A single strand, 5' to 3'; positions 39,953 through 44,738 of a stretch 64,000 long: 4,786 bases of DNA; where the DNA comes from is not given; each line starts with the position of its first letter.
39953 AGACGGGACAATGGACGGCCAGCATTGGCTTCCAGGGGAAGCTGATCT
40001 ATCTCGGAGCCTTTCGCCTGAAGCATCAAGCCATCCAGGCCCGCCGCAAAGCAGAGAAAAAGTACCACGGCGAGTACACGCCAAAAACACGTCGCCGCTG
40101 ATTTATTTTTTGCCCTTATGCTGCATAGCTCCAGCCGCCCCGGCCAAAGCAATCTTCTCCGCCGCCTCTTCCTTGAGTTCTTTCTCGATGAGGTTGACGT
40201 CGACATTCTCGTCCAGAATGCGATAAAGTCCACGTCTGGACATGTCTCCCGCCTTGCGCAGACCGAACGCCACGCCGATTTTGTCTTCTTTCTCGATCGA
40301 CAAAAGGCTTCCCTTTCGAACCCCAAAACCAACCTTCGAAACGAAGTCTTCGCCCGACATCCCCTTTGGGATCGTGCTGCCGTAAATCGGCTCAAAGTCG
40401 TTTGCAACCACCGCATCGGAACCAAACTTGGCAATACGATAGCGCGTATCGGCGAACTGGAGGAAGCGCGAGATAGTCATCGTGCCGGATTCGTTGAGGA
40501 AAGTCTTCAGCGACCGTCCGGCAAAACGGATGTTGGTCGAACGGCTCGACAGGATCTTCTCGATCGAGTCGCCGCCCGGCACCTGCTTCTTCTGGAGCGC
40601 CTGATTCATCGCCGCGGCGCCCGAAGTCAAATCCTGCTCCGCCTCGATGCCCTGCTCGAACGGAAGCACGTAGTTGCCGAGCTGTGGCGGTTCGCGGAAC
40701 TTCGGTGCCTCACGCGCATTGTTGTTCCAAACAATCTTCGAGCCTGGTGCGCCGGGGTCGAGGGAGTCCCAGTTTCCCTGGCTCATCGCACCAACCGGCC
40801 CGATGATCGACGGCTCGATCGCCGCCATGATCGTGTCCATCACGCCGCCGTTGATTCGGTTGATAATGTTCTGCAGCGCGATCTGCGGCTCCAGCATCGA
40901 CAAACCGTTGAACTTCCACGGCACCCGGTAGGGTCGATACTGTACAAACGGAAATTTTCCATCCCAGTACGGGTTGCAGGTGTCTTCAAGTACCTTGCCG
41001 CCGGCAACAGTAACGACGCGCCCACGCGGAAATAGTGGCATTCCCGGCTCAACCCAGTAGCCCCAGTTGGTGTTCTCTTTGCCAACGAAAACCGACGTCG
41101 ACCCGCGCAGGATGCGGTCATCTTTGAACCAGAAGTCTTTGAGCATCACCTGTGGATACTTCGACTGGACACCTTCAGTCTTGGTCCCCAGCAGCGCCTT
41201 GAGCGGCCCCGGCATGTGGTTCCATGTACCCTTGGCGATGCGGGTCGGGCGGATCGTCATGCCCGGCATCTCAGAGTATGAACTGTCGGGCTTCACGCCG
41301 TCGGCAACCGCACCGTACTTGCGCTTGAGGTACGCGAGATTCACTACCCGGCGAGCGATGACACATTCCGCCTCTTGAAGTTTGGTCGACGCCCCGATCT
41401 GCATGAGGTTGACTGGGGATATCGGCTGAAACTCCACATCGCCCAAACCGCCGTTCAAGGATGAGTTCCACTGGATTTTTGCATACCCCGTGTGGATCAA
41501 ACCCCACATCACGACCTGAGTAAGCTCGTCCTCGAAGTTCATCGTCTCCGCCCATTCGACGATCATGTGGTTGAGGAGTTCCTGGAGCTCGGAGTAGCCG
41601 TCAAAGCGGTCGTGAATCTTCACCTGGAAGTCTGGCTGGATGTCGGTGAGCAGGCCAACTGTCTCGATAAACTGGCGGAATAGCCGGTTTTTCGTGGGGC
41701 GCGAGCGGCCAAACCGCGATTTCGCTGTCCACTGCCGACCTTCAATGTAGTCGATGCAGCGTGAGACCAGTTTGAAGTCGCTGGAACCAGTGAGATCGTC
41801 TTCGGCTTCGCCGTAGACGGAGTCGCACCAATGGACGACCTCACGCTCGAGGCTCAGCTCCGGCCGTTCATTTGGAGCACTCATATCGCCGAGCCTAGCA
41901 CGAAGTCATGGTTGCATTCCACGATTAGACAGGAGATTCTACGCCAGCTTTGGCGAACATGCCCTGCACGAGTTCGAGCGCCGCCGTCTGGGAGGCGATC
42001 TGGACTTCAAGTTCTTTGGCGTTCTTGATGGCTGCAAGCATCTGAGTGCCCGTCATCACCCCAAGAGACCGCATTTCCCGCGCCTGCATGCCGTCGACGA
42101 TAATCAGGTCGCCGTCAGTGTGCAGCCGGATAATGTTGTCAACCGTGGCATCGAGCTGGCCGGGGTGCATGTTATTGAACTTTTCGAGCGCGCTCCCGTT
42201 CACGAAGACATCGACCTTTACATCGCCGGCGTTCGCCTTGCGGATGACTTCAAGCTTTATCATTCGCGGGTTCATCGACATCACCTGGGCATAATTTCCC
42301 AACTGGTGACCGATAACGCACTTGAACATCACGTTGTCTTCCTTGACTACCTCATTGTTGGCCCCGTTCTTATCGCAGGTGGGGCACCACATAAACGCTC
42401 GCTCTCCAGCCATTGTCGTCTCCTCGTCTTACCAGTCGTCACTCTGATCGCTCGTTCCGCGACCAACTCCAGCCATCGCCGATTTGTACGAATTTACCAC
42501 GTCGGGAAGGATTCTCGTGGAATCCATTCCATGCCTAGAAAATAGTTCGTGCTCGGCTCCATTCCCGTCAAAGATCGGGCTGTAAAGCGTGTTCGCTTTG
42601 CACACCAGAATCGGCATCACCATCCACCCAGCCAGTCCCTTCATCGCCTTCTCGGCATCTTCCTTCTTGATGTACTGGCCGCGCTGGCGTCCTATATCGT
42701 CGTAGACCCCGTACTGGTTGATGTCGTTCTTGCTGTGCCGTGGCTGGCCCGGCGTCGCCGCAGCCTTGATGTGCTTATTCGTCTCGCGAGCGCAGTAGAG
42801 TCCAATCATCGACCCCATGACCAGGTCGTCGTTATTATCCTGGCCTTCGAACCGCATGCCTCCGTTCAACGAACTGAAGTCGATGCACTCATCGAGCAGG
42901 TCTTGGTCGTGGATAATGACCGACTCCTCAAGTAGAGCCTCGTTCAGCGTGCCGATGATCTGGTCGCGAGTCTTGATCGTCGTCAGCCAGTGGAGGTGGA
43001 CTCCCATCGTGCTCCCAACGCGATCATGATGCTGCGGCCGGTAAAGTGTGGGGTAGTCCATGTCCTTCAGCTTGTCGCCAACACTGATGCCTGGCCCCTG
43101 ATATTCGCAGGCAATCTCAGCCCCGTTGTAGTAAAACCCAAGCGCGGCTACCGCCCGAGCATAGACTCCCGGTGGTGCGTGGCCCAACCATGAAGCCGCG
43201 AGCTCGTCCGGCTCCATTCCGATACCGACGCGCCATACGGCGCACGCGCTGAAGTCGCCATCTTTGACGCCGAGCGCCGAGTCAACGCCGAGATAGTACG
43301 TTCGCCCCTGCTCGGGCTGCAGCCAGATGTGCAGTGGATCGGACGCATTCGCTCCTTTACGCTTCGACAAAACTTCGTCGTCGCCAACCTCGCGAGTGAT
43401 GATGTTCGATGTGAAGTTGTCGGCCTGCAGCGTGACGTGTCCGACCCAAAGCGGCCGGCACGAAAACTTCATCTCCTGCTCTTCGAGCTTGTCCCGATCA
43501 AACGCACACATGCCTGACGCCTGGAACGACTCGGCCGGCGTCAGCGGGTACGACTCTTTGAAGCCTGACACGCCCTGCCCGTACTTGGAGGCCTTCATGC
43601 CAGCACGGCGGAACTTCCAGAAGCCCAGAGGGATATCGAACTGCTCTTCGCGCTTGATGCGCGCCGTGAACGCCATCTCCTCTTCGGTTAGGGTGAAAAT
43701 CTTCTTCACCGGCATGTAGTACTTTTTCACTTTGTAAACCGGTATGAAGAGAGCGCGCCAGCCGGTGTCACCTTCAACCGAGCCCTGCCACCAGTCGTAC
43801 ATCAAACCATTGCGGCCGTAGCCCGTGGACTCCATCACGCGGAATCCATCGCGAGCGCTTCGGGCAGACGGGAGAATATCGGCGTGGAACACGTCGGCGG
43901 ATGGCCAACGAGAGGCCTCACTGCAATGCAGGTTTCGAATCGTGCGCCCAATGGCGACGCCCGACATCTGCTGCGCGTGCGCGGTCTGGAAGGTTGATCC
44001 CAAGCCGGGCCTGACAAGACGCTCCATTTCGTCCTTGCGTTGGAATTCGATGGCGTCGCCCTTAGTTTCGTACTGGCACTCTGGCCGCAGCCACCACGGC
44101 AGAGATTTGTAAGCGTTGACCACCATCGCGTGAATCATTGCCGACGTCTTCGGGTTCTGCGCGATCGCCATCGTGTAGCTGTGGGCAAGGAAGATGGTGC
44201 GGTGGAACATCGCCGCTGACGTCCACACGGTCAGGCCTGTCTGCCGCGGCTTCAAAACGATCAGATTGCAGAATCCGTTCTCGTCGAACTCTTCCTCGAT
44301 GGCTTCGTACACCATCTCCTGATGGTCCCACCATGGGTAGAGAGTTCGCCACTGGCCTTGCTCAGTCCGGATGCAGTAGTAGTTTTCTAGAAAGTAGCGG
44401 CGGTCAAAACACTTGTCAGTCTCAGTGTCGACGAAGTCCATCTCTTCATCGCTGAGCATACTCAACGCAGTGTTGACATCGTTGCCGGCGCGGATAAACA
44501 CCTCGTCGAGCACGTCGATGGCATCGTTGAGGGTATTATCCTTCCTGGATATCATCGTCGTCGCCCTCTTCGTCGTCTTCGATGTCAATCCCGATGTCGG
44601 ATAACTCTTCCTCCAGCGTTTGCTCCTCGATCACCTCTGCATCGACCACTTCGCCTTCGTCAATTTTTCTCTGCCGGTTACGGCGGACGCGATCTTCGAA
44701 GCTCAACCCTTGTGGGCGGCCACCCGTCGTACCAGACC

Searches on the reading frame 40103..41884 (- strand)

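Call 79: search_protein_families(library=phrogs, proteins=[window:40103-41884:-], max_evalue=0.00001)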
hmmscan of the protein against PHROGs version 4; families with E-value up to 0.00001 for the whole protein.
window:40103-41884:- (593 aa): 2 families
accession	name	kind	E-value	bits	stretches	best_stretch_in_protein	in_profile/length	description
phrog_1216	-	head and packaging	5.2e-13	49.4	1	289-482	319-517/714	portal protein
phrog_156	-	head and packaging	3.2e-09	36.8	1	42-433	35-417/681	portal protein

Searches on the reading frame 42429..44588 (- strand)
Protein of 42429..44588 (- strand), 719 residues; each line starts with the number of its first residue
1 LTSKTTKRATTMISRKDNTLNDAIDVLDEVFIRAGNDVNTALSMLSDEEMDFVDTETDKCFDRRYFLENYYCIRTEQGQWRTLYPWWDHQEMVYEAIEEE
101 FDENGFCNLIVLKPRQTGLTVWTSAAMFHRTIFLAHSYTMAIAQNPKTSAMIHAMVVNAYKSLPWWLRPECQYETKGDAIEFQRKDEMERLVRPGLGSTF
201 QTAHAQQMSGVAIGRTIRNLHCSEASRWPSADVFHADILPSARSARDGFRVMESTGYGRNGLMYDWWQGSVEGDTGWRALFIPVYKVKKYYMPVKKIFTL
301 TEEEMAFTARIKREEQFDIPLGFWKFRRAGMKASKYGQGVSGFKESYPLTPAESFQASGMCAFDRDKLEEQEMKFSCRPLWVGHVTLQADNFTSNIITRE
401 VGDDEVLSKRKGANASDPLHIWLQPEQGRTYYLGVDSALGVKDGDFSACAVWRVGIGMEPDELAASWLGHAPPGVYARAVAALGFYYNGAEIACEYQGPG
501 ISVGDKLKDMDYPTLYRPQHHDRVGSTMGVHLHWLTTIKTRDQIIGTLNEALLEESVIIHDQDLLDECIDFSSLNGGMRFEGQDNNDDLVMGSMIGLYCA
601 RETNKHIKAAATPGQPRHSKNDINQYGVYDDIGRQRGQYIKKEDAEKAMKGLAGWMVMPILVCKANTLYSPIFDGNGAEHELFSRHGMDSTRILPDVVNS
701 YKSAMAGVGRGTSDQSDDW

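Call 79: search_protein_families(library=phrogs, proteins=[window:42429-44588:-], max_evalue=0.00001)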
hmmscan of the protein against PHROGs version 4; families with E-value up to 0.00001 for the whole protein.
window:42429-44588:- (719 aa): 4 families
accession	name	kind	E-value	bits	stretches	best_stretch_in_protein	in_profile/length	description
phrog_2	-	head and packaging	2.8e-18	67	1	82-674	263-635/807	terminase large subunit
phrog_38407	-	unknown function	3e-12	47.2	1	342-549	99-297/370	-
phrog_6681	-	head and packaging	9.2e-10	38.4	1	84-248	154-320/758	terminase large subunit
phrog_5989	-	head and packaging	1.1e-08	35.6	1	56-182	113-231/347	terminase large subunit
